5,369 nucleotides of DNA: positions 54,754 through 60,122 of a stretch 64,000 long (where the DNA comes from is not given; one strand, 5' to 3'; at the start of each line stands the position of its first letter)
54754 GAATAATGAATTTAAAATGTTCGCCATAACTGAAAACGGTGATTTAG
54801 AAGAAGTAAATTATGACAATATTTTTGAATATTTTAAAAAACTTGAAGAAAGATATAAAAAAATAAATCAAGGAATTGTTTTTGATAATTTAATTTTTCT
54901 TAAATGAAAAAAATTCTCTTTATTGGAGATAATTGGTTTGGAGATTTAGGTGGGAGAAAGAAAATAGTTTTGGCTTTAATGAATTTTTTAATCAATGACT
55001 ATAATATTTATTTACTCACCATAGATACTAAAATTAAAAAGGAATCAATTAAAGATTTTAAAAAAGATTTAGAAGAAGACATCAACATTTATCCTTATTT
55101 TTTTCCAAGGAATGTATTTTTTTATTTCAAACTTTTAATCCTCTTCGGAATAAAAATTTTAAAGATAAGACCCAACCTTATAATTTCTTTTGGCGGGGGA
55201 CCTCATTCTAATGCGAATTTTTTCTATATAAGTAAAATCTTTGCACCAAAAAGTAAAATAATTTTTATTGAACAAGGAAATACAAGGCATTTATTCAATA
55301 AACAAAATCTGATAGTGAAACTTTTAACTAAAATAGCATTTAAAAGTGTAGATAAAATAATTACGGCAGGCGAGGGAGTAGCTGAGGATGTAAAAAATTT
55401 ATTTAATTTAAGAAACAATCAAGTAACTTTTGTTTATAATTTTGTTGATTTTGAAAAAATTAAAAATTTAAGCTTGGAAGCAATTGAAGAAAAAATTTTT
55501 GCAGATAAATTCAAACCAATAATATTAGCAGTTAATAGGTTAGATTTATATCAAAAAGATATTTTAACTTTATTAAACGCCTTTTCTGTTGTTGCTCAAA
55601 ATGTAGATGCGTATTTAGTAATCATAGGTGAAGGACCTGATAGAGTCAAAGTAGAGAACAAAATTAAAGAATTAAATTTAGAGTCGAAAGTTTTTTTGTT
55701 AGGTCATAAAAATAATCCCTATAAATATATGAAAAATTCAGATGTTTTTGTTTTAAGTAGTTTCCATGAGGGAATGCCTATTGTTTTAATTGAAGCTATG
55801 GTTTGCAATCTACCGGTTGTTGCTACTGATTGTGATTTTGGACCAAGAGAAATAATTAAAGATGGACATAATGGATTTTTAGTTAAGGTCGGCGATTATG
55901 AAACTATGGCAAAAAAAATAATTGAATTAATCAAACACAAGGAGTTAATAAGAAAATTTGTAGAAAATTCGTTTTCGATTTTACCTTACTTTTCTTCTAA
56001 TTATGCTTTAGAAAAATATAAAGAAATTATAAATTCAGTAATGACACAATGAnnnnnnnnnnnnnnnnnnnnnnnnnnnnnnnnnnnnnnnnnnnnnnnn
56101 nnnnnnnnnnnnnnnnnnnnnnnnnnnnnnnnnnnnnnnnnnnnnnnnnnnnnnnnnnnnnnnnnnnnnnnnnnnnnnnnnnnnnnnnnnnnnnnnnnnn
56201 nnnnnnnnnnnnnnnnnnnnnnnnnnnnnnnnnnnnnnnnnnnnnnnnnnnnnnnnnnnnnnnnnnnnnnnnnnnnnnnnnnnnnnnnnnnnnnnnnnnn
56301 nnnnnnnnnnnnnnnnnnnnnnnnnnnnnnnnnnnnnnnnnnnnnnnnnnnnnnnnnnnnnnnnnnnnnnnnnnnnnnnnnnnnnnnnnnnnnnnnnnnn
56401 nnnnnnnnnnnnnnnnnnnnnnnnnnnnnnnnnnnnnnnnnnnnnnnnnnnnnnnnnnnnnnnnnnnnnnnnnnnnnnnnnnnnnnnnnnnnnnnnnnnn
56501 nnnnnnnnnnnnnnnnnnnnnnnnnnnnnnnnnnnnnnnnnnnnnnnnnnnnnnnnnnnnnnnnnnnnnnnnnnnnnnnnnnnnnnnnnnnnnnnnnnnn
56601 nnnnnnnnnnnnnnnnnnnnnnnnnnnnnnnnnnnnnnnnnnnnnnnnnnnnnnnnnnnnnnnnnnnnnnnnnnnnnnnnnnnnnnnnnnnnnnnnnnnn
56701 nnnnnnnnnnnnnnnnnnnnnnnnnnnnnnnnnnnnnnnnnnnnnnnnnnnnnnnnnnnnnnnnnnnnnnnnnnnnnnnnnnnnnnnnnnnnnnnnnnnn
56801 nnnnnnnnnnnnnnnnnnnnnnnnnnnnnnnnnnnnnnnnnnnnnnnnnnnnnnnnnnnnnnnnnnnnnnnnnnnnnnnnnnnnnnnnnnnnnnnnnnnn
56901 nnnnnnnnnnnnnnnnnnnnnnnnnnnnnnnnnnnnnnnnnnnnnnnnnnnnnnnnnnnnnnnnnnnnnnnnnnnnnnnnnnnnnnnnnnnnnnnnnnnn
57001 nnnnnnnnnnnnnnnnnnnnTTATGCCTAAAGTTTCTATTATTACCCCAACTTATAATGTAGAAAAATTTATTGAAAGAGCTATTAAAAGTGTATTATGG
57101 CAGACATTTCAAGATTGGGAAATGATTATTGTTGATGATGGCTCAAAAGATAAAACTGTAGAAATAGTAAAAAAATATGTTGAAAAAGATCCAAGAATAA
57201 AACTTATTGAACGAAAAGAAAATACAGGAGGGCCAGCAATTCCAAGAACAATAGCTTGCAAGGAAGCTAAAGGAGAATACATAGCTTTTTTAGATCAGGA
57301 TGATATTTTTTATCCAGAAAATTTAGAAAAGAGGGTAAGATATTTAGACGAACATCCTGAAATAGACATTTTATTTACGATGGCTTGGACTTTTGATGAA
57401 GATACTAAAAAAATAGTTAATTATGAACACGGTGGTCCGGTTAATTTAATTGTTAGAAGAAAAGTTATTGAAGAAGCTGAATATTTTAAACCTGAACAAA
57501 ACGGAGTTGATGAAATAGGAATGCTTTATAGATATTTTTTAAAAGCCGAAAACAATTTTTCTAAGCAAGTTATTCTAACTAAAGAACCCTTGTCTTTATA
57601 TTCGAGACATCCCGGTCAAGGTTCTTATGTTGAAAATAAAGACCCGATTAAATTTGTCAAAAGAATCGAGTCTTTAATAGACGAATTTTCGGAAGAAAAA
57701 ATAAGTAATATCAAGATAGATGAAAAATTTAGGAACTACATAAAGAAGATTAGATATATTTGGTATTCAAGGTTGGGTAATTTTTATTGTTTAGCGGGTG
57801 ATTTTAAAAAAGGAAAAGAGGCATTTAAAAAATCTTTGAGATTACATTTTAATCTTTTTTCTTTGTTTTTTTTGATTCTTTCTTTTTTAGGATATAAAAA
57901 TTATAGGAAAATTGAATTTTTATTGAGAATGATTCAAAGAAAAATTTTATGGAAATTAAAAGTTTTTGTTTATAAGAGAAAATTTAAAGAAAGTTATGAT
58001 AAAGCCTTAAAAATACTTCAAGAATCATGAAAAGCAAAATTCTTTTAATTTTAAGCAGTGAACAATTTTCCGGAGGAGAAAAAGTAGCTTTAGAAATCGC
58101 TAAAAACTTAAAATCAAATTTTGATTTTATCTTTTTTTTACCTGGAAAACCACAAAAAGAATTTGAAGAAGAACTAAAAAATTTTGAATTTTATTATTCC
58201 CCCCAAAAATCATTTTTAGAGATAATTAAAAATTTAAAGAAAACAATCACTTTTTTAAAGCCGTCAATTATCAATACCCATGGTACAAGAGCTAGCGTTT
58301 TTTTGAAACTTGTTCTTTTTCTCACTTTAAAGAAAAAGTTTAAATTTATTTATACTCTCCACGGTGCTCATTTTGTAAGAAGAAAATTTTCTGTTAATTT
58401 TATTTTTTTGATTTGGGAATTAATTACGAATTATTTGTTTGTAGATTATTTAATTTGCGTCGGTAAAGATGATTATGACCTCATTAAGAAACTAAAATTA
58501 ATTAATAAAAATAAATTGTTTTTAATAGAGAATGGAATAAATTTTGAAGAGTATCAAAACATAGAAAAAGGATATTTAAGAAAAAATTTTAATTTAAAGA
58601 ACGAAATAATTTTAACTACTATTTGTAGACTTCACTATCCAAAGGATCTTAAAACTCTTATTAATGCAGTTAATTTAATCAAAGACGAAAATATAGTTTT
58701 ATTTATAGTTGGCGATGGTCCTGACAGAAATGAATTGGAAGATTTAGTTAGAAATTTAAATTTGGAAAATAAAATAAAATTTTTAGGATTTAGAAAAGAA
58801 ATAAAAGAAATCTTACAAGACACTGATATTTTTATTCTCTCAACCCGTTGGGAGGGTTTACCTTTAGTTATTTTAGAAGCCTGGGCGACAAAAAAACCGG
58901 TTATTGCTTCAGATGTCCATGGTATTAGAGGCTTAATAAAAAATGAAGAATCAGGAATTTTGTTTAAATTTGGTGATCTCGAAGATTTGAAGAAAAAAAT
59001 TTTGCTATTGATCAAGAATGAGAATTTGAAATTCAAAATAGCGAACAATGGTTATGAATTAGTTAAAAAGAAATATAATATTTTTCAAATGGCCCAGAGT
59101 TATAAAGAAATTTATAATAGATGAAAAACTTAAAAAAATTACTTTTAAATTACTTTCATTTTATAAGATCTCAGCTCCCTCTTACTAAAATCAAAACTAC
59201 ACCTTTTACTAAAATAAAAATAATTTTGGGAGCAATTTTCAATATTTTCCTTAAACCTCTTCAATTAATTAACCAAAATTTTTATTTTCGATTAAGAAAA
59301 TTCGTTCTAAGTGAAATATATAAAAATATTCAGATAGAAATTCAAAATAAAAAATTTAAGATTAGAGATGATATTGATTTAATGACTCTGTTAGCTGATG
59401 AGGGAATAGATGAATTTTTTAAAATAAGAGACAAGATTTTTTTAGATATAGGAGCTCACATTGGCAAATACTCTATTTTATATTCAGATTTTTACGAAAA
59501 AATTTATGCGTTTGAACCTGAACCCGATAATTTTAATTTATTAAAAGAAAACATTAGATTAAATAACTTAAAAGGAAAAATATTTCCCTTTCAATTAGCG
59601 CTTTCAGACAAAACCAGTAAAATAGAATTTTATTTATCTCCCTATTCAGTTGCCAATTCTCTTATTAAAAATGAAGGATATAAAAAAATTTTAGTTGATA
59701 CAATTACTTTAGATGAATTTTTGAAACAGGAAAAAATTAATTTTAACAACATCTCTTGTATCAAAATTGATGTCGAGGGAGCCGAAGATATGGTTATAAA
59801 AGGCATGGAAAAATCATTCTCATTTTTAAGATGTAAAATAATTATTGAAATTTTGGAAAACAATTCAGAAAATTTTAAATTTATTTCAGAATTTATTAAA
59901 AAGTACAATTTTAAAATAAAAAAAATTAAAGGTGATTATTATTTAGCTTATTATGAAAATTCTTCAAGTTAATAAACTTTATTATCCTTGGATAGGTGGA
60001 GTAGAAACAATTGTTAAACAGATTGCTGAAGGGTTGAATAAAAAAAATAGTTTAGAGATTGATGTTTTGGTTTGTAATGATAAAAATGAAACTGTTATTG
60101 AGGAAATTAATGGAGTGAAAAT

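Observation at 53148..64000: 11-kb surface-glycan biosynthesis island with three methyltransferases, including two FkbM paralogs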

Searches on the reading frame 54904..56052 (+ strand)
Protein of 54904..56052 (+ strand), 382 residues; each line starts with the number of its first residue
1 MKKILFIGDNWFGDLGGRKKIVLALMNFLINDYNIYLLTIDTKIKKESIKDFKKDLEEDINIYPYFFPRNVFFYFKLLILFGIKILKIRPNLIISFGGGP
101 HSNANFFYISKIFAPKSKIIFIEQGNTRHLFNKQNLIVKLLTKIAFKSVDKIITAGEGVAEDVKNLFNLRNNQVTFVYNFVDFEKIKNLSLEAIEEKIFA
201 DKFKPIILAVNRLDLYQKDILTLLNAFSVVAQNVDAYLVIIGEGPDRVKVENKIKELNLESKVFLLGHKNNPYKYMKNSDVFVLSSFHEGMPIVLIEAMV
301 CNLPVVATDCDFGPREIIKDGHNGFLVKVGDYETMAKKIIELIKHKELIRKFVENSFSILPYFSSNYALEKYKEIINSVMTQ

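Call 4: search_protein_families(library=pfam, proteins=[window:54904-56052:+], max_evalue=0.01)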
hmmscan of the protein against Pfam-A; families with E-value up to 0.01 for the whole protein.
window:54904-56052:+ (382 aa): 4 families
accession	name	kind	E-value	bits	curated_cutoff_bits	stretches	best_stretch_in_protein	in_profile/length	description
PF00534.26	Glycos_transf_1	-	3.3e-42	144.4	26.4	1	194-356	5-169/172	Glycosyl transferases group 1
PF13692.12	Glyco_trans_1_4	-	1.2e-36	126.5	27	1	205-344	2-141/142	Glycosyl transferases group 1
PF13439.12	Glyco_transf_4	-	0.00038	21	28.5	1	60-184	43-169/170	Glycosyltransferase Family 4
PF20706.3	GT4-conflict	-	0.0018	17.8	26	1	201-308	194-311/385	Family 4 Glycosyltransferase in conflict systems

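Call 16: search_protein_families(library=ncbifam, proteins=[window:54904-56052:+], max_evalue=0.001)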
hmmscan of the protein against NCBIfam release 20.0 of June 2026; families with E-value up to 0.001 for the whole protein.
window:54904-56052:+ (382 aa): 32 families (the best 25 are shown)
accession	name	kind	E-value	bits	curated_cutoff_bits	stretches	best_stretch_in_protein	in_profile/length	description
NF050063.1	ProtGlycPglJ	equivalog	6e-45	154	500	1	16-357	14-344/363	N-acetylgalactosamine-N,N'-diacetylbacillosaminyl-diphospho-undecaprenol 4-alpha-N-acetylgalactosaminyltransferase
TIGR03999.1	thiol_BshA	equivalog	1.2e-40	139.7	273.7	1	140-380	136-374/375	N-acetyl-alpha-D-glucosaminyl L-malate synthase BshA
TIGR03088.1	stp2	hypoth_equivalog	1.9e-33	116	409.05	1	115-378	103-372/374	TIGR03088 family PEP-CTERM/XrtA system glycosyltransferase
NF007396.0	PRK09922.1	equivalog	1.6e-27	96.4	385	1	3-378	4-357/361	lipopolysaccharide 1,6-galactosyltransferase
NF047880.1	glyco_SdgA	exception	2.4e-25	89.1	800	1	182-377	292-488/488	serine-aspartate repeat adhesin O-glycosyltransferase SdgA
NF041876.1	EPS_EpsE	equivalog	3.1e-24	85.9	400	1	207-355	217-371/389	exopolysaccharide biosynthesis GT4 family glycosyltransferase EpsE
TIGR02149.1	glgA_Coryne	subfamily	8.3e-23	81.1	302.4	1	142-376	138-387/391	glycogen synthase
NF047684.1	TeichurnBiosyTuaC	equivalog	5.3e-21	75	550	1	144-357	160-366/391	teichuronic acid biosynthesis protein TuaC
NF050056.1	ProtGlycPglH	equivalog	8.6e-19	67.8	600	1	116-378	108-352/354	GalNAc-alpha-(1->4)-GalNAc-alpha-(1->3)-diNAcBac-PP-undecaprenol alpha-1,4-N-acetyl-D-galactosaminyltransferase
TIGR04157.1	glyco_rSAM_CFB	subfamily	3.1e-18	66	400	1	143-373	164-399/406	TIGR04157 family glycosyltransferase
NF047881.1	glyco_SdgB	exception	1.1e-16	60.6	800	1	230-376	347-493/496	serine-aspartate repeat adhesin O-glycosyltransferase SdgB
TIGR02472.1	sucr_P_syn_N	equivalog_domain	2.3e-14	53.1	576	1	194-374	238-436/439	sucrose-phosphate synthase, putative, glycosyltransferase domain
TIGR02918.1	TIGR02918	equivalog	2.4e-14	52.9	574.6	1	147-379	269-500/500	accessory Sec system glycosyltransferase GtfA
NF041010.1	glycosy_Agl16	equivalog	6.1e-14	51.6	575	1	129-358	114-330/352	glycosylation protein Agl16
TIGR04063.1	stp3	hypoth_equivalog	1.3e-13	50.7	442.05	1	137-352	146-367/397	TIGR04063 family PEP-CTERM/XrtA system glycosyltransferase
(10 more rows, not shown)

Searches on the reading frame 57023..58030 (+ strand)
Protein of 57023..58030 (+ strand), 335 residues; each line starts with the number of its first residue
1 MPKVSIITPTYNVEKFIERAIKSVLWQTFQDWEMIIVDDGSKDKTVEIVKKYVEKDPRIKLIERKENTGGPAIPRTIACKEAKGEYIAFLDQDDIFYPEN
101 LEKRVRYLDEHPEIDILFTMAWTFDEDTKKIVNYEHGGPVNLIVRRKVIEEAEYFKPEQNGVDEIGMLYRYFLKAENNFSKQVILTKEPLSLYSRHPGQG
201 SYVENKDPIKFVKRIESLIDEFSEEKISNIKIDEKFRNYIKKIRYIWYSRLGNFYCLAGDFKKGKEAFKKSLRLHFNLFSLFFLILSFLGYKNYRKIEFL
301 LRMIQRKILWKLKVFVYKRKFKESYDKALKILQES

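Call 4: search_protein_families(library=pfam, proteins=[window:57023-58030:+], max_evalue=0.01)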
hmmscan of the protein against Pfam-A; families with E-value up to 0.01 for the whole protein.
window:57023-58030:+ (335 aa): 6 families
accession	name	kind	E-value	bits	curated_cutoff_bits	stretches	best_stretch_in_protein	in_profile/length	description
PF00535.33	Glycos_transf_2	-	1.4e-39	136.2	23.3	1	5-145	1-133/168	Glycosyl transferase family 2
PF10111.15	Glyco_tranf_2_2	-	7.2e-13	49.1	27.3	1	5-136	1-139/276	Glycosyltransferase like family 2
PF13641.12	Glyco_tranf_2_3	-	6.7e-10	39.8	27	1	2-122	1-124/230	Glycosyltransferase like family 2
PF00515.34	TPR_1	-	0.0015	18.7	27.8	0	248-274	4-30/34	Tetratricopeptide repeat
PF07719.23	TPR_2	-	0.0018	18.7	27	0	248-274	4-30/34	Tetratricopeptide repeat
PF13704.12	Glyco_tranf_2_4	-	0.0065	17.4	27.5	0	33-104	21-93/98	Glycosyl transferase family 2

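Call 16: search_protein_families(library=ncbifam, proteins=[window:57023-58030:+], max_evalue=0.001)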
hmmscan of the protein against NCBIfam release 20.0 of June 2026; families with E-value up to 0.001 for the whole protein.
window:57023-58030:+ (335 aa): 25 families
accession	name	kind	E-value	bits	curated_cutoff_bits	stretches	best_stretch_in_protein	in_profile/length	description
NF047683.1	TeichurnBiosyTuaG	equivalog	3.4e-37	128.4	400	1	2-128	6-130/252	teichuronic acid biosynthesis protein TuaG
NF053739.1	GlytfEpsEBac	equivalog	1.5e-29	102.9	450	1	2-141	1-140/265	glycosyltransferase EpsE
NF050050.1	ProtGlycPglI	equivalog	4.5e-27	95.2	500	1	1-108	1-108/306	GalNAc(5)-diNAcBac-PP-undecaprenol beta-1,3-glucosyltransferase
NF007482.0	PRK10073.1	equivalog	3.9e-25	88.6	423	1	2-120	6-121/334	glycosyltransferase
NF007453.0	PRK10018.1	equivalog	1.7e-19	70.6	382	1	2-103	6-106/280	colanic acid biosynthesis glycosyltransferase WcaA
TIGR04017.1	WcaA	equivalog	5.9e-19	68.7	495.75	1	2-102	5-104/279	colanic acid biosynthesis glycosyltransferase WcaA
TIGR03937.1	PgaC_IcaA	equivalog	6.3e-19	68.2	422.3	1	2-114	45-156/407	poly-beta-1,6-N-acetyl-D-glucosamine synthase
NF038302.1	EPS_HpsE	equivalog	1.1e-17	64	300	1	4-114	3-117/307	hormogonium polysaccharide biosynthesis glycosyltransferase HpsE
NF041875.1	EPS_EpsD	equivalog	1.5e-16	60.7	370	1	4-113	1-109/325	exopolysaccharide biosynthesis glycosyltransferase EpsD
NF041394.1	GtaseAglG_Halo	equivalog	8.5e-13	48.2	440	1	3-116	2-115/304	glucosyl-dolichyl phosphate glucuronosyltransferase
TIGR04440.1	glyco_TIGR04440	domain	5.9e-12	45.8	70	1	3-145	1-145/215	TIGR00180 family glycosyltransferase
NF038299.1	EPS_HpsN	equivalog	1.7e-11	43.6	425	1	2-117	1-115/317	hormogonium polysaccharide biosynthesis glycosyltransferase HpsN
TIGR03965.1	mycofact_glyco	equivalog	3.2e-11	42.8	280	1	2-109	74-180/467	mycofactocin biosynthesis glycosyltransferase MftF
TIGR03111.1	glyc2_xrt_Gpos1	hypoth_equivalog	8.6e-11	41.3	363.95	1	1-185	48-228/439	TIGR03111 family XrtG-associated glycosyltransferase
NF047588.1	GlcsyltransPgfSStrep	equivalog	1.6e-10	40.7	500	1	3-103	2-105/308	glycosyltransferase PgfS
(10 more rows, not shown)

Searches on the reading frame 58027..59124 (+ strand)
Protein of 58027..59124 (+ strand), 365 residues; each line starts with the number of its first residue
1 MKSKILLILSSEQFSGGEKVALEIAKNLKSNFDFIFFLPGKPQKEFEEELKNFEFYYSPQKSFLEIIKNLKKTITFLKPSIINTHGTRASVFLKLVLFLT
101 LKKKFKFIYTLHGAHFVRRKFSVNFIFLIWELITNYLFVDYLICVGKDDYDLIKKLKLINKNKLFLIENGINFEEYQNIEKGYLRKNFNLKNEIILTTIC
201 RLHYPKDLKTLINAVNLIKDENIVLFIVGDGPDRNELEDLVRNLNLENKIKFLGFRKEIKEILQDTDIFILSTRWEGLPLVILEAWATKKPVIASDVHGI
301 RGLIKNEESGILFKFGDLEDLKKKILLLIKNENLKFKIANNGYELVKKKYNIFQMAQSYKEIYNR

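Call 4: search_protein_families(library=pfam, proteins=[window:58027-59124:+], max_evalue=0.01)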
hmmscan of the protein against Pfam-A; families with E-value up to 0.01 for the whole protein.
window:58027-59124:+ (365 aa): 6 families
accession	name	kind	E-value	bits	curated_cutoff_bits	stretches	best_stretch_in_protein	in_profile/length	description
PF00534.26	Glycos_transf_1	-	1.3e-38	132.6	26.4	1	188-344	9-171/172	Glycosyl transferases group 1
PF13692.12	Glyco_trans_1_4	-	1.4e-33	116.6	27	1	195-331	3-142/142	Glycosyl transferases group 1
PF13439.12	Glyco_transf_4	-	3.2e-12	47.2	28.5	1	15-174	2-169/170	Glycosyltransferase Family 4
PF13524.12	Glyco_trans_1_2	-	6e-06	26.7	25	1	258-357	39-140/144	Glycosyl transferase-like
PF13477.12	Glyco_trans_4_2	-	8.3e-06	26.4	23.4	1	20-127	12-122/139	Glycosyl transferase 4-like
PF20706.3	GT4-conflict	-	0.00045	19.7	26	1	206-307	212-323/385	Family 4 Glycosyltransferase in conflict systems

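Call 16: search_protein_families(library=ncbifam, proteins=[window:58027-59124:+], max_evalue=0.001)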
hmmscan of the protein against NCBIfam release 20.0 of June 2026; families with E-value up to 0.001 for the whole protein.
window:58027-59124:+ (365 aa): 37 families (the best 25 are shown)
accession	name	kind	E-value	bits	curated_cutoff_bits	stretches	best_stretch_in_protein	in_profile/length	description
TIGR03088.1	stp2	hypoth_equivalog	1.2e-38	133.2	409.05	1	138-364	136-371/374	TIGR03088 family PEP-CTERM/XrtA system glycosyltransferase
TIGR03999.1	thiol_BshA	equivalog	1.4e-35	123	273.7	1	161-364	166-371/375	N-acetyl-alpha-D-glucosaminyl L-malate synthase BshA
NF047684.1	TeichurnBiosyTuaC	equivalog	1.4e-26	93.4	550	1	102-364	130-387/391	teichuronic acid biosynthesis protein TuaC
NF050063.1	ProtGlycPglJ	equivalog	1.7e-24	86.7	500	1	148-348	155-349/363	N-acetylgalactosamine-N,N'-diacetylbacillosaminyl-diphospho-undecaprenol 4-alpha-N-acetylgalactosaminyltransferase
NF038011.1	PelF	equivalog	2.1e-24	86.4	100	1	162-363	280-489/489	GT4 family glycosyltransferase PelF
TIGR04063.1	stp3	hypoth_equivalog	6.4e-24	84.6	442.05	1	151-364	171-393/397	TIGR04063 family PEP-CTERM/XrtA system glycosyltransferase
NF041876.1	EPS_EpsE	equivalog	1.5e-23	83.7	400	1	158-357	182-387/389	exopolysaccharide biosynthesis GT4 family glycosyltransferase EpsE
NF007396.0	PRK09922.1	equivalog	3.4e-23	82.1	385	1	14-333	15-328/361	lipopolysaccharide 1,6-galactosyltransferase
NF047880.1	glyco_SdgA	exception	1.6e-21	76.5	800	1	100-362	234-486/488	serine-aspartate repeat adhesin O-glycosyltransferase SdgA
TIGR04157.1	glyco_rSAM_CFB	subfamily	9.3e-21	74.3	400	1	136-363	167-406/406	TIGR04157 family glycosyltransferase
TIGR02149.1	glgA_Coryne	subfamily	4.8e-20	72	302.4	1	134-364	140-388/391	glycogen synthase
NF050056.1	ProtGlycPglH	equivalog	3.6e-18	65.8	600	1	130-362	127-349/354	GalNAc-alpha-(1->4)-GalNAc-alpha-(1->3)-diNAcBac-PP-undecaprenol alpha-1,4-N-acetyl-D-galactosaminyltransferase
NF038255.1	exopoly_VpsD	equivalog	4.9e-18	65.1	300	1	68-364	91-377/381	VpsD family glycosyltransferase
NF038229.1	Glyco4_Geo_Pelo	equivalog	3.2e-17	62.6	400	1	206-364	174-334/338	GPMC system family 4 glycosyltransferase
NF038298.1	EPS_HpsO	equivalog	4.9e-16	58.5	575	1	61-364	72-385/388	hormogonium polysaccharide biosynthesis glycosyltransferase HpsO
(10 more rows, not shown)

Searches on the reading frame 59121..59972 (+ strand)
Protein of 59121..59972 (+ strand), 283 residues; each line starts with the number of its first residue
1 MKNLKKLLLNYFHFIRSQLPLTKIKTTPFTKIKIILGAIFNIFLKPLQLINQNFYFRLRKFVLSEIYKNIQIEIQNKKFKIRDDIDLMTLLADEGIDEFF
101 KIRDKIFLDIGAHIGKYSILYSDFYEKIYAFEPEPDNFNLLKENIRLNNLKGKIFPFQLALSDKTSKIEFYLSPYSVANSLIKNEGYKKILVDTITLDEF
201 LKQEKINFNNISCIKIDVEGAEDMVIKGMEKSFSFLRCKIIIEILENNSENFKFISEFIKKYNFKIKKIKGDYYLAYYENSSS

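Call 4: search_protein_families(library=pfam, proteins=[window:59121-59972:+], max_evalue=0.01)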
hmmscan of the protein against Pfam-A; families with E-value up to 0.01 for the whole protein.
window:59121-59972:+ (283 aa): 2 families
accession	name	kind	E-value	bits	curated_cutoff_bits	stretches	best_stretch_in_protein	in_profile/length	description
PF05050.19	Methyltransf_21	-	2.9e-23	83.3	22.7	1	109-265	1-172/173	Methyltransferase FkbM domain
PF02475.24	TRM5-TYW2_MTfase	-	5.9e-07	30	28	1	106-158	39-93/164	TRM5/TYW2 methyltransferase domain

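Call 16: search_protein_families(library=ncbifam, proteins=[window:59121-59972:+], max_evalue=0.001)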
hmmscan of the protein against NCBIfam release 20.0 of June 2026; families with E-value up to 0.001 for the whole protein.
window:59121-59972:+ (283 aa): 3 families
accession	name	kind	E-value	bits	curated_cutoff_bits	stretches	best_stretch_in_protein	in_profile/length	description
TIGR01444.1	fkbM_fam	subfamily_domain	1.1e-30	106.9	37.7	1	107-244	2-142/143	FkbM family methyltransferase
NF047732.1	tRNAMtaseTrm5bMeth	equivalog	1.5e-07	30.8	500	1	104-158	199-252/337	tRNA (guanine(37)-N1)-methyltransferase Trm5b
NF047824.1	tRNAwyosineTaw2Meth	equivalog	8.8e-05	22.3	350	1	103-152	93-144/245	tRNA(Phe) (4-demethylwyosine(37)-C(7)) aminocarboxypropyltransferase Taw2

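Call 49: search_solved_structures(query=window:59121-59972:+, max_evalue=0.01)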
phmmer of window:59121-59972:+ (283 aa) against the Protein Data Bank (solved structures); distinct sequences matched with E-value up to 0.01: 1.
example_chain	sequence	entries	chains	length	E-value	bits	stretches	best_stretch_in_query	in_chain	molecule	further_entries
2yx1_A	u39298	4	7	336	0.00042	22.9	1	105-158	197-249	Hypothetical protein MJ0883 | Uncharacterized protein MJ0883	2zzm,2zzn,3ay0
